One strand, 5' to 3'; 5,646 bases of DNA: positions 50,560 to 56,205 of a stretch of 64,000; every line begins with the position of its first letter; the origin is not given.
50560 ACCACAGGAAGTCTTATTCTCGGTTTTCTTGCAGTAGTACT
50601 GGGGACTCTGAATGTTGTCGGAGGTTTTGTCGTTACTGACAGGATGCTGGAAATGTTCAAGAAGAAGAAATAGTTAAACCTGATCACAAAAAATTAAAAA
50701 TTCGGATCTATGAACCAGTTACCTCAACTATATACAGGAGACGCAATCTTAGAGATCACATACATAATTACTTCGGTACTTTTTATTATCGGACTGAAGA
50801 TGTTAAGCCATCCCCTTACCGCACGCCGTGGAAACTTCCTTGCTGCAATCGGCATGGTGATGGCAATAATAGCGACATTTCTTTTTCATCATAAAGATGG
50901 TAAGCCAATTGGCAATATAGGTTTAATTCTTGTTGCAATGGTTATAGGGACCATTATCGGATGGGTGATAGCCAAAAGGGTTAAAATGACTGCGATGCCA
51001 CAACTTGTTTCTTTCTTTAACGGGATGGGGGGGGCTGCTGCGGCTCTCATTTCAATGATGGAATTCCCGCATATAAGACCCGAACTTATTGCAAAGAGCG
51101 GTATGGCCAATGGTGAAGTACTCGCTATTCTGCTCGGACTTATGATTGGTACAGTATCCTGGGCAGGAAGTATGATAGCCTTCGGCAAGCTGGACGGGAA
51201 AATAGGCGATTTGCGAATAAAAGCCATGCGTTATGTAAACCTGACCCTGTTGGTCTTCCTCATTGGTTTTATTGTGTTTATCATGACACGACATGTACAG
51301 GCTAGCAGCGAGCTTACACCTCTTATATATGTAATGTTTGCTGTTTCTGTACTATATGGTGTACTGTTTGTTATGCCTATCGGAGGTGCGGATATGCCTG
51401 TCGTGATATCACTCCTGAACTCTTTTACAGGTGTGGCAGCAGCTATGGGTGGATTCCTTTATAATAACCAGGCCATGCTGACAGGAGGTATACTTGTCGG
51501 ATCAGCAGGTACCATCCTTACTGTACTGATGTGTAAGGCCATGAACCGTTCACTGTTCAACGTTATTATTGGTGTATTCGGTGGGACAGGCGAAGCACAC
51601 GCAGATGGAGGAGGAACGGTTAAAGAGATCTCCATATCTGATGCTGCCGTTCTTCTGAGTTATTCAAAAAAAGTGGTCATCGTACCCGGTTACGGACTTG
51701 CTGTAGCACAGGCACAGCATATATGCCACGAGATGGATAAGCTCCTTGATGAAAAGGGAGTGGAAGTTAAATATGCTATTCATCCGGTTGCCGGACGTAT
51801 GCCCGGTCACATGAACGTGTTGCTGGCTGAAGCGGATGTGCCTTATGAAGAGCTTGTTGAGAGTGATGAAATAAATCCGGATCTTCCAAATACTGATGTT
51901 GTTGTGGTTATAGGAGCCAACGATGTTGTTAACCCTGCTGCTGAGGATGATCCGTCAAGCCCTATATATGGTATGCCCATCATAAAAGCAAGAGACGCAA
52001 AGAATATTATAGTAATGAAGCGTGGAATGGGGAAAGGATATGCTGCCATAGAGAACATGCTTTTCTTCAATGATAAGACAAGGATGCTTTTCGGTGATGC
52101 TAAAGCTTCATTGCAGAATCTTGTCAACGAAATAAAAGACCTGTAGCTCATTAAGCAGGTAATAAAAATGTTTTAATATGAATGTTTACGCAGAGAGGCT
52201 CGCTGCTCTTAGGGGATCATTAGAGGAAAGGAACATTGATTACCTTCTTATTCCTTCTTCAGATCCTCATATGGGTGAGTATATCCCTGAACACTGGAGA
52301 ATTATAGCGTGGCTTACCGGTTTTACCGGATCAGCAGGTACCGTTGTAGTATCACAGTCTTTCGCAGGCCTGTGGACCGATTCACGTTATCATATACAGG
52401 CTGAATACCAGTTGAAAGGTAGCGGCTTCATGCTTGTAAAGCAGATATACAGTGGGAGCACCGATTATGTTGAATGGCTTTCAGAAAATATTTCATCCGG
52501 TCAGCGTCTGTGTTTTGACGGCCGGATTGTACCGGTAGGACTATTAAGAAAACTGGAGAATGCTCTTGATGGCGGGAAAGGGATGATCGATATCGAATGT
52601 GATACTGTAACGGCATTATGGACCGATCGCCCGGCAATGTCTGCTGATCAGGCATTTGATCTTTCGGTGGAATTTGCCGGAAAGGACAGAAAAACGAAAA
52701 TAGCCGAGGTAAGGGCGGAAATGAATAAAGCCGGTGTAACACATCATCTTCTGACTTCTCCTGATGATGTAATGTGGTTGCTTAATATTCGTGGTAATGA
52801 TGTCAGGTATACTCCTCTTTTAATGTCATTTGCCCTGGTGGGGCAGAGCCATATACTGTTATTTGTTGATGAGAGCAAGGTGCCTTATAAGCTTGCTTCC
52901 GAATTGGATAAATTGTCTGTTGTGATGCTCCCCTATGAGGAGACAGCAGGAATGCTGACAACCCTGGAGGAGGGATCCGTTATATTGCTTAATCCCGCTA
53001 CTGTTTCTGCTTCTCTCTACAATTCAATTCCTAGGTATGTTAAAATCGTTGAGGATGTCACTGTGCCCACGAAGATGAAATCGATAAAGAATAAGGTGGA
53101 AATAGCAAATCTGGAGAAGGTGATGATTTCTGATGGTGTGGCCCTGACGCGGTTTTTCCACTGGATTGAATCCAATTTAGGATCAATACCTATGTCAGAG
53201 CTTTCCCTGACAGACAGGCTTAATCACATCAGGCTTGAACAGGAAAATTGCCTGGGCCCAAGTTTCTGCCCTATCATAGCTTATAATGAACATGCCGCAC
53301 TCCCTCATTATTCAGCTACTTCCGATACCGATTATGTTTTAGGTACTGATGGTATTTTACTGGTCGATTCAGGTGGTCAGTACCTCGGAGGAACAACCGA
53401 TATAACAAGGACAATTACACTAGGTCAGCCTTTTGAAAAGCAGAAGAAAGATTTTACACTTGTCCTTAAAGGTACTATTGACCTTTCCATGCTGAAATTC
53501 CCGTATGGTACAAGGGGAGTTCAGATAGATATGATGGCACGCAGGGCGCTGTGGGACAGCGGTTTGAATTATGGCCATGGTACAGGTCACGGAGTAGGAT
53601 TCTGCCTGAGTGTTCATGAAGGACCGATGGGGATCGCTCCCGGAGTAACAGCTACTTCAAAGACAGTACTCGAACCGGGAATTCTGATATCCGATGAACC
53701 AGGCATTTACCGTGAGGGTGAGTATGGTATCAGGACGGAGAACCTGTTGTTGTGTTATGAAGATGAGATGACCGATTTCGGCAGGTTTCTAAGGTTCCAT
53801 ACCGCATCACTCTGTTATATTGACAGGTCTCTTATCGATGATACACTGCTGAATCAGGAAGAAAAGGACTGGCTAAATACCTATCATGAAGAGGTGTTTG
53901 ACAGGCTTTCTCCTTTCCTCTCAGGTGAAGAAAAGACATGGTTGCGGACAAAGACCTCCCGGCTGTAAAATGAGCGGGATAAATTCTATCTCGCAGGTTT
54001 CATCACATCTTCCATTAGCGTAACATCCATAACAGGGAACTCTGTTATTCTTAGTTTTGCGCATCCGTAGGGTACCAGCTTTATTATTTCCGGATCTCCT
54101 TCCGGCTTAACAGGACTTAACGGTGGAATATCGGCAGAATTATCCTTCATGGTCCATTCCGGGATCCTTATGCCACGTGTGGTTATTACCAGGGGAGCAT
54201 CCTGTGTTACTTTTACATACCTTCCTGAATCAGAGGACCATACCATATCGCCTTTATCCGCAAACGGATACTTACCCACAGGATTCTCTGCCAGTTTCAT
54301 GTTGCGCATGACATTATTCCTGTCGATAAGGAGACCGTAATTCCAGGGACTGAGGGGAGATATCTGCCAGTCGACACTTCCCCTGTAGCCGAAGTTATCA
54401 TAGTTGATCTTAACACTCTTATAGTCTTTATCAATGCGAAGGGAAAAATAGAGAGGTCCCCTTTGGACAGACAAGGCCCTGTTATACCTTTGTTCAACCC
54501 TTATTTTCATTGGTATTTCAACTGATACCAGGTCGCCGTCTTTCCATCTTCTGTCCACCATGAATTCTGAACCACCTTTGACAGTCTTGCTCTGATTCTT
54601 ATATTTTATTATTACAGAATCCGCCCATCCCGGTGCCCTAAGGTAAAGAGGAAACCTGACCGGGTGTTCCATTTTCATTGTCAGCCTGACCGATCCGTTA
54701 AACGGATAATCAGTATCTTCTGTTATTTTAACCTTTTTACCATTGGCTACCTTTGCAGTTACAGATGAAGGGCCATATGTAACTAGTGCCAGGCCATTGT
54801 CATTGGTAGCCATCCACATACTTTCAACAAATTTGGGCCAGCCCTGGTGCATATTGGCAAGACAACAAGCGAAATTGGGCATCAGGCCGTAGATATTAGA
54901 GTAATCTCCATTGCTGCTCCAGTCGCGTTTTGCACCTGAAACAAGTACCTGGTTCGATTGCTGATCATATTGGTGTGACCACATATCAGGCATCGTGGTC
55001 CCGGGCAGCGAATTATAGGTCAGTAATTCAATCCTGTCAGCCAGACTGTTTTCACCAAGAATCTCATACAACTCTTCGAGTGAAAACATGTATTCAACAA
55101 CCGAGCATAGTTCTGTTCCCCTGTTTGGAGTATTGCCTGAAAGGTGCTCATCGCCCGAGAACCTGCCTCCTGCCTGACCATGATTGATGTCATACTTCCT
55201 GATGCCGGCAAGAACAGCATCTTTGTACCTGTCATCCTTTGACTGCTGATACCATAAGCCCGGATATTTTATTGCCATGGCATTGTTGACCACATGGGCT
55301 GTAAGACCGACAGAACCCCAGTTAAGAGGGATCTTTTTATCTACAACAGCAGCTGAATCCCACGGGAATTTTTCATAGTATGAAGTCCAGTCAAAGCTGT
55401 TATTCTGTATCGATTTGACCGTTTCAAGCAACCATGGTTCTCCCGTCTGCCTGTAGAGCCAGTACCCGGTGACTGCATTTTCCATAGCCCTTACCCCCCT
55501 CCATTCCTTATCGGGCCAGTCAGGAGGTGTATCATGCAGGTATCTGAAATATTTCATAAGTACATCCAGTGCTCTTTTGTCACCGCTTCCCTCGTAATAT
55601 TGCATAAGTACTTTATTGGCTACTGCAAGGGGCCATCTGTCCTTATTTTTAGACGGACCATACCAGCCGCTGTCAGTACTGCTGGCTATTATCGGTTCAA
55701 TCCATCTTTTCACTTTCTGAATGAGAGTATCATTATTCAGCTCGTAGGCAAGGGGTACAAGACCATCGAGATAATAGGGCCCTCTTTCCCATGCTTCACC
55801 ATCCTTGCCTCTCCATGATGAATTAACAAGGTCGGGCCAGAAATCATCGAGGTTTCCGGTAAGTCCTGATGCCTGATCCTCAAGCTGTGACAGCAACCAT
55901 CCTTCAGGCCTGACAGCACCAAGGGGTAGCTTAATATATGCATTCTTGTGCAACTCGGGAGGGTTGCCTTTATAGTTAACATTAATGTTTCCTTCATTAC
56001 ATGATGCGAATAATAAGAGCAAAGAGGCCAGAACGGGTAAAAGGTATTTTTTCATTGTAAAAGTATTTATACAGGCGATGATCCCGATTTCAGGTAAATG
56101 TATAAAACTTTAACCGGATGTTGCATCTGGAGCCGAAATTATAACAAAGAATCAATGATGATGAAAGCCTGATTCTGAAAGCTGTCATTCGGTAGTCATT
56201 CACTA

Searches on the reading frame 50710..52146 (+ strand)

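Call 5: search_protein_families(library=pfam, proteins=[window:50710-52146:+], max_evalue=0.1)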
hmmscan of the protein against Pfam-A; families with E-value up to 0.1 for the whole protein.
window:50710-52146:+ (478 aa): 2 families
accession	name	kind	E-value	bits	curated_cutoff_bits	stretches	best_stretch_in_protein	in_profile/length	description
PF02233.22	PNTB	-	1e-177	592.1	31.7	1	15-473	2-455/456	NAD(P) transhydrogenase beta subunit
PF00205.28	TPP_enzyme_M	-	0.067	13.3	30.4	0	309-342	1-34/137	Thiamine pyrophosphate enzyme, central domain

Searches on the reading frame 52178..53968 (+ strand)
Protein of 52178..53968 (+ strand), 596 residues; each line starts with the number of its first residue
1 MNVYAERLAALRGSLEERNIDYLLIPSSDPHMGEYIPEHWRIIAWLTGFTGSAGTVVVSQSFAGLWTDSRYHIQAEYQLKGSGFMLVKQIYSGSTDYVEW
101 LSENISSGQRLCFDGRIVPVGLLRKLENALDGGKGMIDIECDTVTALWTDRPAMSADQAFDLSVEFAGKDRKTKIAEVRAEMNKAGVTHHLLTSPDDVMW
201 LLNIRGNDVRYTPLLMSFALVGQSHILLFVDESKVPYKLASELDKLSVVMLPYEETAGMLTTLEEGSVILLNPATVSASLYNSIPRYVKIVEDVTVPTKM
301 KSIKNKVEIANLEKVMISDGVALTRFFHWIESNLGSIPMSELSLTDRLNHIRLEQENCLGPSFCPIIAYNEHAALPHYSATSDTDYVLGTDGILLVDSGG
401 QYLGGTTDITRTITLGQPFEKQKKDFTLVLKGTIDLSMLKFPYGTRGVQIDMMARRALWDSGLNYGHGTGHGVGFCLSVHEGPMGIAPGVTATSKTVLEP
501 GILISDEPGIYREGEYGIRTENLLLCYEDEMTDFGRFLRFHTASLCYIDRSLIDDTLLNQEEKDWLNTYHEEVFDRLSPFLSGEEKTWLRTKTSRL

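Call 5: search_protein_families(library=pfam, proteins=[window:52178-53968:+], max_evalue=0.1)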
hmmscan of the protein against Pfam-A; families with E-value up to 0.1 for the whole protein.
window:52178-53968:+ (596 aa): 4 families
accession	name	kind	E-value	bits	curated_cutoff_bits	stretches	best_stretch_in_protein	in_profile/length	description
PF00557.29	Peptidase_M24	-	4.7e-44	151.1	23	1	312-526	3-206/208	Metallopeptidase family M24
PF16189.11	Creatinase_N_2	-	1.5e-43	149.1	29.7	1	150-308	1-161/161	Creatinase/Prolidase N-terminal domain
PF16188.10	Peptidase_M24_C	-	1.2e-21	76.9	28.9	1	537-595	2-62/63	C-terminal region of peptidase_M24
PF01321.24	Creatinase_N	-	4.2e-20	73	22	1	7-138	1-117/128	Creatinase/Prolidase N-terminal domain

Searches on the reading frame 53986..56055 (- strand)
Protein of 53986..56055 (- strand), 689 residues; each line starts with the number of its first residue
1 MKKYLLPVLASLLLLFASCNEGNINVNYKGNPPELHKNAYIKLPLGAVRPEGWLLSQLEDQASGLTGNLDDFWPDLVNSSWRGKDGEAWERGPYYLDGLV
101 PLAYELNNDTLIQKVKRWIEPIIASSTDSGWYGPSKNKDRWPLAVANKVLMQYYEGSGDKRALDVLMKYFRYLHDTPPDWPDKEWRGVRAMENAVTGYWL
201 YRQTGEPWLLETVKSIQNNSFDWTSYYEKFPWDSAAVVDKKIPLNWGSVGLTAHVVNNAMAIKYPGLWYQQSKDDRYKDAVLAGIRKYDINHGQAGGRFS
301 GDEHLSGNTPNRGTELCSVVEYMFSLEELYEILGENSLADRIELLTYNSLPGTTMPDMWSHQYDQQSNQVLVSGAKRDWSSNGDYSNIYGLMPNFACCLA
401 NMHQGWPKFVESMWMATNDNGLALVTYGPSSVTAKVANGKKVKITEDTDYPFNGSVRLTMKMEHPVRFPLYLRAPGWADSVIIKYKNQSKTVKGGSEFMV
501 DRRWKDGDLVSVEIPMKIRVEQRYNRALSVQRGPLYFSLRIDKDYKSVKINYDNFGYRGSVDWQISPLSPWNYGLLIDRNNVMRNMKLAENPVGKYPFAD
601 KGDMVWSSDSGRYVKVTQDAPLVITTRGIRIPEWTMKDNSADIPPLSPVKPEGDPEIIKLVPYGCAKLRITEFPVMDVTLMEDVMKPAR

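Call 5: search_protein_families(library=pfam, proteins=[window:53986-56055:-], max_evalue=0.1)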
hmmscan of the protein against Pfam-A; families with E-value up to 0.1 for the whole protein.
window:53986-56055:- (689 aa): 2 families
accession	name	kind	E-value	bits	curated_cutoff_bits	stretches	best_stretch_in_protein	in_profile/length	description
PF20736.2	Glyco_hydro127M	-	2.3e-16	60.1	24.2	1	424-516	4-95/95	Beta-L-arabinofuranosidase, GH127 middle domain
PF07944.18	Beta-AFase-like_GH127_cat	-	1.5e-14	54.3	24.9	1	147-409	131-374/376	Beta-L-arabinofuranosidase, GH127 catalytic domain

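Call 64: search_solved_structures(query=window:53986-56055:-, max_evalue=0.01, show_alignments=2)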
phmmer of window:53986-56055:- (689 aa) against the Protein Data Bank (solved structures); distinct sequences matched with E-value up to 0.01: 4.
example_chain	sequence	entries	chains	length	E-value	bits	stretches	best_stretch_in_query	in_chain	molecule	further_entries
4qjy_A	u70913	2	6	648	1.1e-12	50.8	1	315-540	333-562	GH127 beta-L-arabinofuranosidase | GH127 beta-L-arabinofuranoside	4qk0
5mqo_A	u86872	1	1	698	2.2e-09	39.8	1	314-540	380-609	Non-reducing end beta-L-arabinofuranosidase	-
6ex6_B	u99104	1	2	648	3e-07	32.8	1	378-537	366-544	Six-hairpin glycosidase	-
5opj_A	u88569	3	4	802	5.3e-05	25.3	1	394-523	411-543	Rhamnogalacturonan lyase | Acetyl-CoA carboxylase, biotin carboxylase | Glycosyl hydrolase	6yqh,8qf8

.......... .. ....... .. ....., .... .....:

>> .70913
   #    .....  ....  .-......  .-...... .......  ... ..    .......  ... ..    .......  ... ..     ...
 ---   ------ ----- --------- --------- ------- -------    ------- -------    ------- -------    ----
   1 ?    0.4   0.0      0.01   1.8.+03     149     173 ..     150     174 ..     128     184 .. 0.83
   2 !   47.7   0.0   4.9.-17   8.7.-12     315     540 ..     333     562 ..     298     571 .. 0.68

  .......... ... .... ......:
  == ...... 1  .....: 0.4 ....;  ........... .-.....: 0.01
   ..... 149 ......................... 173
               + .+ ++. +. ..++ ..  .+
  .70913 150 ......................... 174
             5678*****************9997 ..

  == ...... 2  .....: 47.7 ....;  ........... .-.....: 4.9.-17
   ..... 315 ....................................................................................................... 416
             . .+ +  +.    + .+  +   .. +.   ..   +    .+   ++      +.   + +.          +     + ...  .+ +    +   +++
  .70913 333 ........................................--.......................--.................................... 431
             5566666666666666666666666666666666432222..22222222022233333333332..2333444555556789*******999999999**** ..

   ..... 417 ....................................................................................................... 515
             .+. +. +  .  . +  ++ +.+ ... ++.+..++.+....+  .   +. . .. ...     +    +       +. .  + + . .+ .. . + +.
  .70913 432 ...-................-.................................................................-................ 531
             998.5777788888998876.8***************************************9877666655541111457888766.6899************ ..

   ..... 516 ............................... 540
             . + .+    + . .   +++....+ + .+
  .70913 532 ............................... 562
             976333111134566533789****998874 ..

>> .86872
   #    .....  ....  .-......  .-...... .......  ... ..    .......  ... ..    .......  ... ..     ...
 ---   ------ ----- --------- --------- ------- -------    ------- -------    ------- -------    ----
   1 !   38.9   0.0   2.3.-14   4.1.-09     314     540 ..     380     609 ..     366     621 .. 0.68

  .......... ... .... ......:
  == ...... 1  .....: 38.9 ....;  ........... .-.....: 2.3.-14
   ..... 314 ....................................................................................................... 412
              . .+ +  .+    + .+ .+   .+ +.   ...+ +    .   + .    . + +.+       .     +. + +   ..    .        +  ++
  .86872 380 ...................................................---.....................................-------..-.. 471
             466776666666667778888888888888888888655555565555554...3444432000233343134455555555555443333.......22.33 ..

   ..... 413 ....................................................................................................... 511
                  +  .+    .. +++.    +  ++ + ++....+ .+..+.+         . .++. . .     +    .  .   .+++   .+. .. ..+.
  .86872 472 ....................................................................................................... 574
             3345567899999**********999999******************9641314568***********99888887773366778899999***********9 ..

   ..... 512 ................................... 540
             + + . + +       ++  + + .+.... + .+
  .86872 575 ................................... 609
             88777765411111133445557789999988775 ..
